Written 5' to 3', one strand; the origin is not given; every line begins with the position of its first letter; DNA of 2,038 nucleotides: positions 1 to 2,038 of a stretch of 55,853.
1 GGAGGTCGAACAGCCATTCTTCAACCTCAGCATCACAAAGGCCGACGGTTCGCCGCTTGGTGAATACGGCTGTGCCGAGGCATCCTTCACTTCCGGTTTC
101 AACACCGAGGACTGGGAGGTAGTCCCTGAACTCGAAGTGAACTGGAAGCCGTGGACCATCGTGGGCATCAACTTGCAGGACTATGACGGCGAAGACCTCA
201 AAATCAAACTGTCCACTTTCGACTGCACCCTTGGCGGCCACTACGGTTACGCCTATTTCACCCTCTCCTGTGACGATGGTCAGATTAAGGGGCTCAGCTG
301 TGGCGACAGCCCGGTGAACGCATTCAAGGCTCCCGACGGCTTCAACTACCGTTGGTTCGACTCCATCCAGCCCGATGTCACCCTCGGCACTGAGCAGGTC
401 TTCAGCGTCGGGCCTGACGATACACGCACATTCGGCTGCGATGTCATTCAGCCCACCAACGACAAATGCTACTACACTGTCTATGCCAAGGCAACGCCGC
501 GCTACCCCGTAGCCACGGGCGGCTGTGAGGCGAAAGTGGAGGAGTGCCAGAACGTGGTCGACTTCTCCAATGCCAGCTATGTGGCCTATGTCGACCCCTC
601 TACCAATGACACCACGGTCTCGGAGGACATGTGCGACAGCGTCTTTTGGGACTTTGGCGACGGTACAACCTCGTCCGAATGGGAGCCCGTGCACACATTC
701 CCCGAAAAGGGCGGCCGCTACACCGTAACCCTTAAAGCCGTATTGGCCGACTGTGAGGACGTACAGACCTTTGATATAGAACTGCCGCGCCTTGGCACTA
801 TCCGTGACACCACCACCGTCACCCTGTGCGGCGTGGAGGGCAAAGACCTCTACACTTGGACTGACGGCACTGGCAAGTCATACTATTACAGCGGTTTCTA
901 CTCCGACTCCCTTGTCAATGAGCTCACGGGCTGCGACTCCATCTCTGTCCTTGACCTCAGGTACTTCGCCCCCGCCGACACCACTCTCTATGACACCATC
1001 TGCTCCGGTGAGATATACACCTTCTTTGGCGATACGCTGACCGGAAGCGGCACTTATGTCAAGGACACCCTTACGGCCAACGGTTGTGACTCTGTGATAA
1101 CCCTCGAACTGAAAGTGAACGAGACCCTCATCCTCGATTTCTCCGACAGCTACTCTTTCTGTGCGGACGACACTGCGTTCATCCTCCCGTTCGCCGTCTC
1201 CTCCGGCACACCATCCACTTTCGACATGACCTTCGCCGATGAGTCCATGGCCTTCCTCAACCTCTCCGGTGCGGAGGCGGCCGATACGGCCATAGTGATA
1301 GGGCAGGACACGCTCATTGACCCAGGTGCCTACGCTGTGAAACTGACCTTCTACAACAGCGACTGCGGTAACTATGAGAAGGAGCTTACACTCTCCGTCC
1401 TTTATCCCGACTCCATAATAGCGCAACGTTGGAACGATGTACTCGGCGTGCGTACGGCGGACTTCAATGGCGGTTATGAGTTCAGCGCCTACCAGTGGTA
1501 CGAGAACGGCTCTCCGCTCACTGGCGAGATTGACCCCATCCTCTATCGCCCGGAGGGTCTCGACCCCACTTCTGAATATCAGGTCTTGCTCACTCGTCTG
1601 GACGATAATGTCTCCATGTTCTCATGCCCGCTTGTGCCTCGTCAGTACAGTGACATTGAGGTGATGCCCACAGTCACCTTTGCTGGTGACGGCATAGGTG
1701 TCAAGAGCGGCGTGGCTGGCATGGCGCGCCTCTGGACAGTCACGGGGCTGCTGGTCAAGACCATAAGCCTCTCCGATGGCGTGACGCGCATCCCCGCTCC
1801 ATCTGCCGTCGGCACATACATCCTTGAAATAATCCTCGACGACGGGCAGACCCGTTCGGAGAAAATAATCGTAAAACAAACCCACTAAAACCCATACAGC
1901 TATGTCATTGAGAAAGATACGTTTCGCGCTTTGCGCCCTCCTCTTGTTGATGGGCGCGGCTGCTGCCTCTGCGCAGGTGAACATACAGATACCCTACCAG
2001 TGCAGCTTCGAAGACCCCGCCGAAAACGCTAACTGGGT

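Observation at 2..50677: Two diverged A-B-G cassettes of giant T9SS-sorted surface proteins converge on a 21-kb block of core genes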

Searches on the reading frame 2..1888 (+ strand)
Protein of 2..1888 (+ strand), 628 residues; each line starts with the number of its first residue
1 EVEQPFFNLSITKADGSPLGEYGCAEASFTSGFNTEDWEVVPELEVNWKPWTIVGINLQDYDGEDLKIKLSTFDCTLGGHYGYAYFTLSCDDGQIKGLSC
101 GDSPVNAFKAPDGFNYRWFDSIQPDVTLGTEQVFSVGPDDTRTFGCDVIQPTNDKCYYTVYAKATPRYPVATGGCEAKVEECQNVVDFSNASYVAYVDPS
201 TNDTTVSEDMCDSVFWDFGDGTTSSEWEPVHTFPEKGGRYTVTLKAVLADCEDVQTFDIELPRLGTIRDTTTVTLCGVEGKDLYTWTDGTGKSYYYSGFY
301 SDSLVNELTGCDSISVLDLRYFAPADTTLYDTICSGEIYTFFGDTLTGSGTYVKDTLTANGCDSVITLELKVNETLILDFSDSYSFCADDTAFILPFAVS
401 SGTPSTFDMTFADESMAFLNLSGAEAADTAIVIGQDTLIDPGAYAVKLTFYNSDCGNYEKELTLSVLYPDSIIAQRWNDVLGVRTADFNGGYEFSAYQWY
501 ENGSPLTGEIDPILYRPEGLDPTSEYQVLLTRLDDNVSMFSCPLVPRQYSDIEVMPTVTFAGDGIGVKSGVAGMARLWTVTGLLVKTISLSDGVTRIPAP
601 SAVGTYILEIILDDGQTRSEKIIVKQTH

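Call 10: search_protein_families(library=pfam, proteins=[window:2-1888:+], max_evalue=0.01)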
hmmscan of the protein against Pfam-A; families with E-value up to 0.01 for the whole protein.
window:2-1888:+ (628 aa): 2 families
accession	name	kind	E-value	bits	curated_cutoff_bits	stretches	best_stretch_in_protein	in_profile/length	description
PF18911.6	PKD_4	-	4.6e-09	36.7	27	1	210-246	33-68/85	PKD domain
PF00801.26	PKD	-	0.0002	21.8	23.5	1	214-246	32-65/80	PKD domain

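Call 11: search_protein_families(library=ncbifam, proteins=[window:2-1888:+], max_evalue=0.01)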
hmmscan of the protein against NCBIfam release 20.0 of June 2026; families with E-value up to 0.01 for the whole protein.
window:2-1888:+ (628 aa): 1 family
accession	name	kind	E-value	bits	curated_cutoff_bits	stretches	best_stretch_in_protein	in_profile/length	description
TIGR04183.1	Por_Secre_tail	domain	0.0036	17.2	23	0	575-625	23-72/72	T9SS type A sorting domain-containing protein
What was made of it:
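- Closest known: T9SS type A cargo proteins of Bacteroidota. Different: The A/B central domain has no Pfam or NCBIfam model (calls 10, 11).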
